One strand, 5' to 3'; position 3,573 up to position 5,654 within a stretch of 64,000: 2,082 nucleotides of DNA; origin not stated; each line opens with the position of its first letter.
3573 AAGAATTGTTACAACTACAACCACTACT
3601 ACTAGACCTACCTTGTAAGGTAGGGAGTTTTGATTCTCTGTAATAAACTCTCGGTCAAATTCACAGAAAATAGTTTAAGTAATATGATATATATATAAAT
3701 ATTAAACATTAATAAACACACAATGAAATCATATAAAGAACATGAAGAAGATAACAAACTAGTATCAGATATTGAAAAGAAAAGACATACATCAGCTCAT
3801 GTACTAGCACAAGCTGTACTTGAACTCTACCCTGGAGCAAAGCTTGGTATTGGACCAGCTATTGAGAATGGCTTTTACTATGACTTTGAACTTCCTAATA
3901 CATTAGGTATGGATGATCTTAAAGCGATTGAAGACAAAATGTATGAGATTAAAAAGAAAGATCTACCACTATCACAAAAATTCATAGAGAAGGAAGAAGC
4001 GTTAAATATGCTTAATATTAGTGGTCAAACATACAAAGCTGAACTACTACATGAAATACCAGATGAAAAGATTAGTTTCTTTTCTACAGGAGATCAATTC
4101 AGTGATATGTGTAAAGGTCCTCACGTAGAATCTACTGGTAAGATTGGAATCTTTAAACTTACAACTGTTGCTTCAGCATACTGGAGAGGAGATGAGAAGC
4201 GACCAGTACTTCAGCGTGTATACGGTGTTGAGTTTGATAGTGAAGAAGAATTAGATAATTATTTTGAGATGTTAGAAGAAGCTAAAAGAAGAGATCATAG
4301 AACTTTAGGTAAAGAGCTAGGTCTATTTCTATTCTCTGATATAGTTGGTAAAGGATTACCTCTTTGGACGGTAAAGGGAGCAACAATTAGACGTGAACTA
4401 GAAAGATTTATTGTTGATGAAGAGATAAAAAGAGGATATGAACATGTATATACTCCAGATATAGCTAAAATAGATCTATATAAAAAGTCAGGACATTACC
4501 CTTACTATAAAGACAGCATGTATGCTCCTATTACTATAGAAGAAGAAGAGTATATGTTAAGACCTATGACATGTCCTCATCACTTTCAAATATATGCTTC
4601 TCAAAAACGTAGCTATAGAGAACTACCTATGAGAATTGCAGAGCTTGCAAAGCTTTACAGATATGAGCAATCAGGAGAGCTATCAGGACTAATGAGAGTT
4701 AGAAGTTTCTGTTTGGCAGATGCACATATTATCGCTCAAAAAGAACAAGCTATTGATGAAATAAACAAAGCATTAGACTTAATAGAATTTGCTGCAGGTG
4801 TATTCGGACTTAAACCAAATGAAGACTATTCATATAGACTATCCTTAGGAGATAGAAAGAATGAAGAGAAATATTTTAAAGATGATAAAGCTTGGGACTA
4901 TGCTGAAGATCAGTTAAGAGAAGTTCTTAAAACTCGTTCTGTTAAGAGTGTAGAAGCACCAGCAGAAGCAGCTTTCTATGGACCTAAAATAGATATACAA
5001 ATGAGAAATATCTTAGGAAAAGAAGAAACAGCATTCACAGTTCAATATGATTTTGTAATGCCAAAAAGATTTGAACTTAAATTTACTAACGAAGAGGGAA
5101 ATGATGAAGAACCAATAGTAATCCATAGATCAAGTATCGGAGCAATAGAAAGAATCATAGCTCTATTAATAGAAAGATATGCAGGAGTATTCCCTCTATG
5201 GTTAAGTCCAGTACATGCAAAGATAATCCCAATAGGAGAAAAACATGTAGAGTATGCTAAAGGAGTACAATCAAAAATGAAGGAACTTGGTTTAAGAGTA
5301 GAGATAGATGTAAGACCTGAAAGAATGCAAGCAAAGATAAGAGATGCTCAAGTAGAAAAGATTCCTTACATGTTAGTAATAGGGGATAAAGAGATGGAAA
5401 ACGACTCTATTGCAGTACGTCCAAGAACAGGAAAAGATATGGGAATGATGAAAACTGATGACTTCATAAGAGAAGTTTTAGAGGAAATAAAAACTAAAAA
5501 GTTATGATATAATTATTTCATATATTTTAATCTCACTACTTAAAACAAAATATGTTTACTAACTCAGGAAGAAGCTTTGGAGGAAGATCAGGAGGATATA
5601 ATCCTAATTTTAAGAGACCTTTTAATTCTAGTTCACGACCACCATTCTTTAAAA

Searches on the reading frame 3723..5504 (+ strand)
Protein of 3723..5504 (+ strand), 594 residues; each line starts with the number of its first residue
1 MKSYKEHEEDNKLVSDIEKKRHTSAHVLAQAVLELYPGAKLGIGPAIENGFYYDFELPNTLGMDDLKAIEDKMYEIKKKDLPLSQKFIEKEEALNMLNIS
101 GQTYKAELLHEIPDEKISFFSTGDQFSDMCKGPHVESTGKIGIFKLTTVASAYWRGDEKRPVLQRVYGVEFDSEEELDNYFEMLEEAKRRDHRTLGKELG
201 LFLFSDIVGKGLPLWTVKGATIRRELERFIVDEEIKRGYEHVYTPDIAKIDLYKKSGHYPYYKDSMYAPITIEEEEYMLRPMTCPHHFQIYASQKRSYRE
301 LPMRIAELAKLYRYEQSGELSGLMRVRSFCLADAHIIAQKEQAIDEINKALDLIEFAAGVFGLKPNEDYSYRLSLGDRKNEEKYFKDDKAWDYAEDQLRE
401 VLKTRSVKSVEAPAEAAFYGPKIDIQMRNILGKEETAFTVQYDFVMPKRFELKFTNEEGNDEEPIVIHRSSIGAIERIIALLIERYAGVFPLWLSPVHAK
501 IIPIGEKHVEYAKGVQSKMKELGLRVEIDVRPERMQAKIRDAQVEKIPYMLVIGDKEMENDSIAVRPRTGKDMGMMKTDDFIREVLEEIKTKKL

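Call 9: find_related_loci(query=window:3723-5504:+, collection=genome_contigs, flank=2500)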
Query window:3723-5504:+ (594 aa) in genome_contigs; peptide patterns used: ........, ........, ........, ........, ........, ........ (x = any residue, [..] = any of these).
400 stretches matched a pattern; 364 encode a relative of the query (tblastn E <= 1e-3); the best 80 are kept; 80 distinct loci.
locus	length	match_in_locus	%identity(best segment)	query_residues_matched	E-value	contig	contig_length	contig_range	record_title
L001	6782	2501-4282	77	1-594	0e+0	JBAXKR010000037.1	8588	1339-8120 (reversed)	MAG: bacterium isolate ELA406 MAG406_37, whole genome shotgun sequence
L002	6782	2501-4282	77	1-594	0e+0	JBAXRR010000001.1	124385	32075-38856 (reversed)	MAG: bacterium isolate ELA588 MAG588_1, whole genome shotgun sequence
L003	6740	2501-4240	66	14-592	0e+0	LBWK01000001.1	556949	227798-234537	MAG: candidate division WS6 bacterium GW2011_GWF2_39_15 UT34_C0001, whole genome shotgun sequence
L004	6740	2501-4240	65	14-592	0e+0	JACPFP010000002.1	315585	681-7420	MAG: Candidatus Dojkabacteria bacterium isolate NC_groundwater_364_Ag_B-0.1um_38_12 GD18-4_B1_scaffold_228564, whole gen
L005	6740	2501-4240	66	14-592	0e+0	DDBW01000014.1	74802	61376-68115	MAG TPA_asm: Candidatus Dojkabacteria bacterium UBA2022 UBA2022_contig_3010, whole genome shotgun sequence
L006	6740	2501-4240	62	14-594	0e+0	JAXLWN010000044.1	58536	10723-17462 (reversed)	MAG: Chloroflexia bacterium isolate STL-CHL24 C1.87.fa-44, whole genome shotgun sequence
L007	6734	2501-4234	61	8-592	0e+0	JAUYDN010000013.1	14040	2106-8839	MAG: Dehalococcoidia bacterium isolate C20_metabat.bin.39 C20_k141_408594, whole genome shotgun sequence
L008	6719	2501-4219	60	17-592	0e+0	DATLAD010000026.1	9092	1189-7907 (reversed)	MAG TPA_asm: Dehalococcoidales bacterium isolate SMAG_U14262 k141_4519856, whole genome shotgun sequence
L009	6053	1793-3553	60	2-588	0e+0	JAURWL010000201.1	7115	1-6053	MAG: Dehalococcoidales bacterium isolate E10_concoct.bin.145 E10_k141_528668, whole genome shotgun sequence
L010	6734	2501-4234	58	9-589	0e+0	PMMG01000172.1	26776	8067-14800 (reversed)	MAG: Dehalococcoidia bacterium isolate fen_1014 73.20100900_E1D.16_contig_10204, whole genome shotgun sequence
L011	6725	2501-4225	60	16-593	0e+0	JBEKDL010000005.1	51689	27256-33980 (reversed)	MAG: Dehalococcoidales bacterium isolate SPRUCE 182 SPRUCE_182_5, whole genome shotgun sequence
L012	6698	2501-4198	59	21-589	0e+0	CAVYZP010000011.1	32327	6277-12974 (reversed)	MAG: uncultured Chloroflexia bacterium isolate MFD02138.bin.3.55 genome assembly, contig: contig_129409, whole genome sh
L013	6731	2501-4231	60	9-592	0e+0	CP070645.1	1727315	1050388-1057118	MAG: Dehalococcoidales bacterium isolate bin896 chromosome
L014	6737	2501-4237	62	17-590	0e+0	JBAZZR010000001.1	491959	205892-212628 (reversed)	MAG: Patescibacteria group bacterium isolate SO_2017_GW3_20 scaffold_3_c3_OW296A_2017, whole genome shotgun sequence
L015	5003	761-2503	60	16-591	0e+0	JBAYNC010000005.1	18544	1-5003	MAG: Patescibacteria group bacterium isolate SO_2016_LW1_55 scaffold02896_LW64-88_2016, whole genome shotgun sequence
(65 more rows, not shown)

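Call 22: find_related_loci(query=window:3723-5504:+, collection=metagenome_contigs, flank=1500)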
Query window:3723-5504:+ (594 aa) in metagenome_contigs; peptide patterns used: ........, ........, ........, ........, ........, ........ (x = any residue, [..] = any of these).
600 stretches matched a pattern (row limit reached: there are more); 517 encode a relative of the query (tblastn E <= 1e-3); the best 80 are kept; 80 distinct loci.
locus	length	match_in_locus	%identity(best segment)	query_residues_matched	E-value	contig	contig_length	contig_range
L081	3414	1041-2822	77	1-594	0e+0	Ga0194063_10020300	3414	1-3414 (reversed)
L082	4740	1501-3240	66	14-592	0e+0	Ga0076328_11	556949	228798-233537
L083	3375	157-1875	60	17-592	0e+0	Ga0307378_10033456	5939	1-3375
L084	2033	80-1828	59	7-588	0e+0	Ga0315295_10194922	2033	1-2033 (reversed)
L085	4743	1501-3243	59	2-585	0e+0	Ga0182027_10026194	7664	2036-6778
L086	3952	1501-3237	61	8-588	0e+0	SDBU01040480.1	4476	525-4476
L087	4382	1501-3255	58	2-589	0e+0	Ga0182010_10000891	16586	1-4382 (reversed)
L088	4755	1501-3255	58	2-589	0e+0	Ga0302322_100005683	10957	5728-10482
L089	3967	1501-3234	59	9-589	0e+0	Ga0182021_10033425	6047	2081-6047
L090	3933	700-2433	58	9-589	0e+0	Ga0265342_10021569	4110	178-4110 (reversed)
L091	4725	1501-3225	60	16-593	0e+0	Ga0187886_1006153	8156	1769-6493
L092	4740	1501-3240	61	17-591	0e+0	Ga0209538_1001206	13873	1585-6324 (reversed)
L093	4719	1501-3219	60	17-592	0e+0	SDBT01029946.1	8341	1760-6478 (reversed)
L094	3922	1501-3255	58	2-589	0e+0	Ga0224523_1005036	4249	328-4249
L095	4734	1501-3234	58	9-589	0e+0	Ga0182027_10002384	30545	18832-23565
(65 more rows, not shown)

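Call 40: find_homologous_proteins(query=window:3723-5504:+, max_evalue=1e-100)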
Query window:3723-5504:+ (594 aa): 7998 proteins with E <= 1e-100 among 8000 candidates; the best 120 are listed.
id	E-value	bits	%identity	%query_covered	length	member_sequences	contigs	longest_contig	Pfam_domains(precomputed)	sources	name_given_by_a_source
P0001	0.0e+0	1325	99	100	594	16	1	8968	PF03129.26,PF00587.31,PF07973.20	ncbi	-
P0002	0.0e+0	1052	77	100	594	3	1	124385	PF03129.26,PF00587.31,PF07973.20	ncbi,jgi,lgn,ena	ncbi:MAG: threonine--tRNA ligase [bacterium]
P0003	8.1e-267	905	66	97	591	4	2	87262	PF03129.26,PF00587.31,PF07973.20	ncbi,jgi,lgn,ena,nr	ncbi:MAG TPA: threonine--tRNA ligase [Candidatus Dojkabacteria bacterium]|nr:threonine--tRNA ligase 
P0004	3.6e-265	899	66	98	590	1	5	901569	PF03129.26,PF00587.31,PF07973.20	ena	-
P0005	4.7e-265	899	67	97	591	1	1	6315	PF03129.26,PF00587.31,PF07973.20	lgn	-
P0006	5.1e-265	899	66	97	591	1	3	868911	PF03129.26,PF00587.31,PF07973.20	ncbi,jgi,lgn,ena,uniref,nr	ncbi:MAG: Threonine-tRNA ligase [candidate division WS6 bacterium GW2011_GWF2_39_15]|uniref:Threonin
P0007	3.2e-260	883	65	97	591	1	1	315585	PF03129.26,PF00587.31,PF07973.20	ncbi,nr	ncbi:threonine--tRNA ligase [Candidatus Dojkabacteria bacterium]|nr:threonine--tRNA ligase [Candidat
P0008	4.7e-258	876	64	97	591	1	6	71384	PF03129.26,PF00587.31,PF07973.20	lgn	-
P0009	3.9e-247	840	63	98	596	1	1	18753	PF03129.26,PF00587.31,PF07973.20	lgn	-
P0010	7.6e-246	836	62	98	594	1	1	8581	PF03129.26,PF00587.31,PF07973.20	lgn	-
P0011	2.7e-244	831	62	98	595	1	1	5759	PF03129.26,PF00587.31,PF07973.20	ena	-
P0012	9.6e-243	825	62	97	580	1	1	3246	PF03129.26,PF00587.31,PF07973.20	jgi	jgi:threonyl-tRNA synthetase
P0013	2.1e-242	824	63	97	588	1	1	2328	PF03129.26,PF00587.31,PF07973.20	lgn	-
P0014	3.3e-242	824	62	98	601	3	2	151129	PF03129.26,PF00587.31,PF07973.20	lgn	-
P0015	4.8e-242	823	63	97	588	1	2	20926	PF03129.26,PF00587.31,PF07973.20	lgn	-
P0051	1.0e-238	812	62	98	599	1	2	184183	PF03129.26,PF00587.31,PF07973.20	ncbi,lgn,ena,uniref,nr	ncbi:threonine--tRNA ligase [Candidatus Dojkabacteria bacterium]|uniref:Threonine--tRNA ligase n=1 T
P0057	1.8e-238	811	62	98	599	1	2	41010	PF03129.26,PF00587.31,PF07973.20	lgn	-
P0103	2.3e-236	804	61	100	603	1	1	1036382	PF03129.26,PF00587.31,PF07973.20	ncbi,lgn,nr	ncbi:MAG: threonine--tRNA ligase [Candidatus Dojkabacteria bacterium]|nr:MAG: threonine--tRNA ligase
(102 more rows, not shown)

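Call 41: list_cluster_members(proteins=[P0001])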
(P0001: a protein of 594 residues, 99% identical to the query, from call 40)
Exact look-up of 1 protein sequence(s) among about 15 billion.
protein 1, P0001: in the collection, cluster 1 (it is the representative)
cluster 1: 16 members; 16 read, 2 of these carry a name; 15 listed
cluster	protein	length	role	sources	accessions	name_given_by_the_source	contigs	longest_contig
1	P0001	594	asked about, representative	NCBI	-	-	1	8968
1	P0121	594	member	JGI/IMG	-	threonyl-tRNA synthetase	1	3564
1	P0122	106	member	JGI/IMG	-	threonyl-tRNA synthetase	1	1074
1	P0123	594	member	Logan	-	-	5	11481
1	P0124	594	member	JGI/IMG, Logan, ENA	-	-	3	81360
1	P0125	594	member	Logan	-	-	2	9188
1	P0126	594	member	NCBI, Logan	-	-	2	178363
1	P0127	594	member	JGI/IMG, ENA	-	-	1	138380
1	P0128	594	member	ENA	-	-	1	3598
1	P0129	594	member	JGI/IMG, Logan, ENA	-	-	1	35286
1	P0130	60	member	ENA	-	-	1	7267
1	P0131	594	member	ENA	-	-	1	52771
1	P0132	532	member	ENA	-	-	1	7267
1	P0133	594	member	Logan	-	-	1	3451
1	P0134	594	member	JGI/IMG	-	-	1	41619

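Call 43: find_encoding_contigs(protein=P0134, flank=1200, max_places=2)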
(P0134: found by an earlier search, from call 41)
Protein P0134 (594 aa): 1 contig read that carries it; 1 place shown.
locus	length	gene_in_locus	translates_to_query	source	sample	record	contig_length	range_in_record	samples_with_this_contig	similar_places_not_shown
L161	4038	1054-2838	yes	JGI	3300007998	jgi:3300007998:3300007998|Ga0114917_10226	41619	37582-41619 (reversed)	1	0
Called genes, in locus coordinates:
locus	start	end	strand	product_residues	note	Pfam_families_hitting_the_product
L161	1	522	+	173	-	?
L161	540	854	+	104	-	-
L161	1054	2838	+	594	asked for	PF07973:tRNA_SAD, PF00587:tRNA-synt_2b, PF03129:HGTP_anticodon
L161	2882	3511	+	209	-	PF05198:IF3_N, PF00707:IF3_C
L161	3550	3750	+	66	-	PF01632:Ribosomal_L35p (weak)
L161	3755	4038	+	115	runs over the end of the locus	PF00453:Ribosomal_L20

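Call 44: find_encoding_contigs(protein=P0125, flank=1200, max_places=2)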
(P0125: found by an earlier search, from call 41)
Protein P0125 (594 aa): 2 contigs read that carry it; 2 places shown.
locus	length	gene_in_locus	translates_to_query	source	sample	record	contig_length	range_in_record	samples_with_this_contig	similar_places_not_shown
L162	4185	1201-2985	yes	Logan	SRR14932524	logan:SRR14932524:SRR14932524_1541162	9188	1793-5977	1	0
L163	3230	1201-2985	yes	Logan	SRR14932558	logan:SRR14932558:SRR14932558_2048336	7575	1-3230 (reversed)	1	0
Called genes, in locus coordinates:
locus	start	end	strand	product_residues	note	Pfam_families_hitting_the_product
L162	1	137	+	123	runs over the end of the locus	-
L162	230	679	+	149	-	-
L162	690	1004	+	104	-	-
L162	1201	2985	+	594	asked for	PF07973:tRNA_SAD, PF00587:tRNA-synt_2b, PF03129:HGTP_anticodon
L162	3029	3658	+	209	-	PF05198:IF3_N, PF00707:IF3_C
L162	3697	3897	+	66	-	PF01632:Ribosomal_L35p (weak)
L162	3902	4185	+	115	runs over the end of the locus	PF00453:Ribosomal_L20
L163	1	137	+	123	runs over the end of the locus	-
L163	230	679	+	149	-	-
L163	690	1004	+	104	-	-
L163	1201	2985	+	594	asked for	PF07973:tRNA_SAD, PF00587:tRNA-synt_2b, PF03129:HGTP_anticodon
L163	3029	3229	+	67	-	?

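Call 45: find_encoding_contigs(protein=P0128, flank=1200, max_places=2)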
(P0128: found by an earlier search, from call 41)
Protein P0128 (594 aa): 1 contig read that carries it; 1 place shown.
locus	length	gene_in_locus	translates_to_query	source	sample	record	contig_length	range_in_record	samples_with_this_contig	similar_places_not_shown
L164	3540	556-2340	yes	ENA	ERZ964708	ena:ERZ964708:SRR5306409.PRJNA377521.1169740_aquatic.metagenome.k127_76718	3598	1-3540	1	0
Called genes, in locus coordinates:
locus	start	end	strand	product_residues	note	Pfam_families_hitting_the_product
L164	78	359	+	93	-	-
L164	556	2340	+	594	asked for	PF07973:tRNA_SAD, PF00587:tRNA-synt_2b, PF03129:HGTP_anticodon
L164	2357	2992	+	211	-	PF01966:HD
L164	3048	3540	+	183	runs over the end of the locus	?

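Call 49: find_encoding_contigs(protein=P0009, flank=700, max_places=1)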
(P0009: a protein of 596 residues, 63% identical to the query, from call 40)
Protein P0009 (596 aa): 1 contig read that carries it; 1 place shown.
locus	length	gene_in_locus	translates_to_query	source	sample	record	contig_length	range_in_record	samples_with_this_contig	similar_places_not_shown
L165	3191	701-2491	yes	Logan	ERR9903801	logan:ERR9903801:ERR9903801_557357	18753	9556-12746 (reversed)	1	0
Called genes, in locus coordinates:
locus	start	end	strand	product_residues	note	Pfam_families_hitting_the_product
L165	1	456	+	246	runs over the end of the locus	PF03602:Cons_hypoth95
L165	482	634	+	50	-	-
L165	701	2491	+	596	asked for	PF07973:tRNA_SAD, PF00587:tRNA-synt_2b, PF03129:HGTP_anticodon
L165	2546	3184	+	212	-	PF05198:IF3_N, PF00707:IF3_C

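Call 50: find_encoding_contigs(protein=P0010, flank=700, max_places=1)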
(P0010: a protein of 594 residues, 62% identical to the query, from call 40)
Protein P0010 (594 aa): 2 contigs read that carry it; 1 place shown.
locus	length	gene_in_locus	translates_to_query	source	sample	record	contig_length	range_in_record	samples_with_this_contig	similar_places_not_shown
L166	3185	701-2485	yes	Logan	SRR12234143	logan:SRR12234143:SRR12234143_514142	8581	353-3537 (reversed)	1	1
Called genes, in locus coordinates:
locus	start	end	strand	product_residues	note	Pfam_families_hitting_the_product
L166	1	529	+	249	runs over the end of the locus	PF03602:Cons_hypoth95, PF05175:MTS (weak), PF02086:MethyltransfD12 (faint)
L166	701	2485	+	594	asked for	PF07973:tRNA_SAD, PF00587:tRNA-synt_2b, PF03129:HGTP_anticodon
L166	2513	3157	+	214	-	PF05198:IF3_N, PF00707:IF3_C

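Call 51: find_encoding_contigs(protein=P0014, flank=700, max_places=1)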
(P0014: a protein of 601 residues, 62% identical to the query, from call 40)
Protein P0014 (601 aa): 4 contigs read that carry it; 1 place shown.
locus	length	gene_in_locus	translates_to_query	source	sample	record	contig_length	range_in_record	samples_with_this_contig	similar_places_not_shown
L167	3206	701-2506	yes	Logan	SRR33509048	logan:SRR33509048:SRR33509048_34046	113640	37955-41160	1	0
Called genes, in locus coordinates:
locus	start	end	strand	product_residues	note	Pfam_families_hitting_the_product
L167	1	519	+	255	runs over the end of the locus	PF03602:Cons_hypoth95, PF05175:MTS (weak), PF02086:MethyltransfD12 (faint)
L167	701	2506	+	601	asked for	PF07973:tRNA_SAD, PF00587:tRNA-synt_2b, PF03129:HGTP_anticodon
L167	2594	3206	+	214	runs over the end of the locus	PF05198:IF3_N, PF00707:IF3_C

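Call 52: find_encoding_contigs(protein=P0051, flank=700, max_places=1)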
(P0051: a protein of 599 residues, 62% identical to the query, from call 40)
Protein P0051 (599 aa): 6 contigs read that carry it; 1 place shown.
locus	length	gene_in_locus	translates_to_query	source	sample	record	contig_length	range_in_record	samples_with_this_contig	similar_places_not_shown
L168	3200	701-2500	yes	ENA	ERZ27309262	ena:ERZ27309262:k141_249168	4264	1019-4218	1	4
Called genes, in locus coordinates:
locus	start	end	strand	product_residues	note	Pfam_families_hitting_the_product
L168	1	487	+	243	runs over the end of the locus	PF03602:Cons_hypoth95, PF05175:MTS (weak)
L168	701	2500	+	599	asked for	PF07973:tRNA_SAD, PF00587:tRNA-synt_2b, PF03129:HGTP_anticodon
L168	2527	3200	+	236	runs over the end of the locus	PF05198:IF3_N, PF00707:IF3_C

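Call 53: find_encoding_contigs(protein=P0103, flank=700, max_places=1)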
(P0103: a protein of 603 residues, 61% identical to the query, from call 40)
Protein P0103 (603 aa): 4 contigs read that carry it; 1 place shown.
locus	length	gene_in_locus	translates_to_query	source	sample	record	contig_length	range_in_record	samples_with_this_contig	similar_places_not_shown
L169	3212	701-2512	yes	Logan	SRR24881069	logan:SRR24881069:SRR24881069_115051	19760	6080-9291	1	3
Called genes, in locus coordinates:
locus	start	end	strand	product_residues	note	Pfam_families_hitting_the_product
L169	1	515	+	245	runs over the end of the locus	PF03602:Cons_hypoth95, PF05175:MTS (weak)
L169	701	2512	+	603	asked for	PF07973:tRNA_SAD, PF00587:tRNA-synt_2b, PF03129:HGTP_anticodon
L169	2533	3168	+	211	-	PF05198:IF3_N, PF00707:IF3_C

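Call 66: find_encoding_contigs(protein=P0008, flank=700, max_places=1)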
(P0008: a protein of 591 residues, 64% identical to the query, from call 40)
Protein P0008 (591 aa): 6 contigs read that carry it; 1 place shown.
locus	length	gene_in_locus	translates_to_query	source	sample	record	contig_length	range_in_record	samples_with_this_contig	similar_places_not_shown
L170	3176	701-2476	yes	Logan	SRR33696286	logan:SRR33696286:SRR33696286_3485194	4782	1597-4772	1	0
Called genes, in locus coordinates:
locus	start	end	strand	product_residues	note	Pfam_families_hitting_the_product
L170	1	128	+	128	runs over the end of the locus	-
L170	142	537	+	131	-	-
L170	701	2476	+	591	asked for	PF07973:tRNA_SAD, PF00587:tRNA-synt_2b, PF03129:HGTP_anticodon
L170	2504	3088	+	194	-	PF05198:IF3_N, PF00707:IF3_C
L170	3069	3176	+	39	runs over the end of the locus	?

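Call 67: find_encoding_contigs(protein=P0011, flank=700, max_places=1)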
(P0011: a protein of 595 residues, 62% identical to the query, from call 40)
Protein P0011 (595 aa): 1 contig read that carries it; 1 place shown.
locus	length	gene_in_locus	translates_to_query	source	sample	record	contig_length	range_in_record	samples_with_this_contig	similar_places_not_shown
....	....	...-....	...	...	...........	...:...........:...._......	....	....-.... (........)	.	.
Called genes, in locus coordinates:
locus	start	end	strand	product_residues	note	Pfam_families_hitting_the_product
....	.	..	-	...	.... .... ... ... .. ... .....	?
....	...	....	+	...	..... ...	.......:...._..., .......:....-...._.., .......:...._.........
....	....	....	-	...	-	-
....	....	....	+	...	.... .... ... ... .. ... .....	-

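Call 68: find_encoding_contigs(protein=P0015, flank=700, max_places=1)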
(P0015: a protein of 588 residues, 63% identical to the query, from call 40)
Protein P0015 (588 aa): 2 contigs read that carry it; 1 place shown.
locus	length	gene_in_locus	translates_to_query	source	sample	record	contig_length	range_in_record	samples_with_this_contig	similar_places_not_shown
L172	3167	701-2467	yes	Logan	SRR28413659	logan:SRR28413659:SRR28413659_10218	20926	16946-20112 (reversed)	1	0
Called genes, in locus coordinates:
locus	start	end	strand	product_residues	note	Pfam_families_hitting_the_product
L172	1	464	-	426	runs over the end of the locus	?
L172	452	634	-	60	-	-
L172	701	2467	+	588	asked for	PF07973:tRNA_SAD, PF00587:tRNA-synt_2b, PF03129:HGTP_anticodon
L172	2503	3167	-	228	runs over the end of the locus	-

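Call 69: find_encoding_contigs(protein=P0057, flank=700, max_places=1)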
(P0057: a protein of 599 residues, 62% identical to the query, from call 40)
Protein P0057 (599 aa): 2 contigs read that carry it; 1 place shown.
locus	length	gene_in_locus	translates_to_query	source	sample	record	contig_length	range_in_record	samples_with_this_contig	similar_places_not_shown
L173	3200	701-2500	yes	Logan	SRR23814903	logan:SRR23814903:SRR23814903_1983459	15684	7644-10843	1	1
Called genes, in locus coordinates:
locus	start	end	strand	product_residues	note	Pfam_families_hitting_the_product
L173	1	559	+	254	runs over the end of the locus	PF03602:Cons_hypoth95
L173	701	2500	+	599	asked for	PF07973:tRNA_SAD, PF00587:tRNA-synt_2b, PF03129:HGTP_anticodon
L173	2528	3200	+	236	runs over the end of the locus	PF05198:IF3_N, PF00707:IF3_C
